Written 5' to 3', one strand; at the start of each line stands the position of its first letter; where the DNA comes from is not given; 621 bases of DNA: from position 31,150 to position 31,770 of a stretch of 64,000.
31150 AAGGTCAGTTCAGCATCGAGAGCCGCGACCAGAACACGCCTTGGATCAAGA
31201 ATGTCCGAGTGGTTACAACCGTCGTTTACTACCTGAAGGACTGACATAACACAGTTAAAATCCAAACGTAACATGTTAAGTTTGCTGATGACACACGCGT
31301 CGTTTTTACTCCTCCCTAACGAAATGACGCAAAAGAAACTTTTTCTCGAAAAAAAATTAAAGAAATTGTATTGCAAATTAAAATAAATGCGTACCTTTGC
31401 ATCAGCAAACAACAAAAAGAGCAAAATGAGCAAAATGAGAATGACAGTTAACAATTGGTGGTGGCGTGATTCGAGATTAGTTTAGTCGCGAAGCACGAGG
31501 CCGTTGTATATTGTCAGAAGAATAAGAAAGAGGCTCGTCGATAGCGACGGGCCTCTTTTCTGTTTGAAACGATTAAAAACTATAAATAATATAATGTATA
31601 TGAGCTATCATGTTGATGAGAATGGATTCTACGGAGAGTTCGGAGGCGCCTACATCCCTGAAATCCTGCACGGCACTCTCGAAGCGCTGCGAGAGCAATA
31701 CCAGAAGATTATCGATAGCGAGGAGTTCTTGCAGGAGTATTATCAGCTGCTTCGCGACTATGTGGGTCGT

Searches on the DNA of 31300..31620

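Call 88: search_rna_families(source=window, start=31300, end=31620, threshold=evalue, max_evalue=1)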
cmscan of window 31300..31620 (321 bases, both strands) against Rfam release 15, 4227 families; matches with E-value up to 1: 6.
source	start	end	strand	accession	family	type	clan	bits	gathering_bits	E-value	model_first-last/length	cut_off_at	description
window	31412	31539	+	RF01692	Bacteroid-trp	Cis-reg; leader;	-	30.6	49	0.1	1-131/131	no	Bacteroidete tryptophan peptide leader RNA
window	31508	31561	+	RF00506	Thr_leader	Cis-reg; leader;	-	25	55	0.01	1-118/118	no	Threonine operon leader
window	31339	31562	+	RF01402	STnc150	Gene; sRNA;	-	23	60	0.0046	1-267/267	no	STnc150 Hfq binding RNA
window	31524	31592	-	RF00506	Thr_leader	Cis-reg; leader;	-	19.9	55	0.16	1-118/118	no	Threonine operon leader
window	31453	31560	+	RF00513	Trp_leader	Cis-reg; leader;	-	18.1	41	0.31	1-100/100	no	Tryptophan operon leader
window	31554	31591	-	RF02143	HYMAI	Gene; lncRNA;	-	16.8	80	0.25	201-241/241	no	Hydatidiform mole associated and imprinted conserved region 1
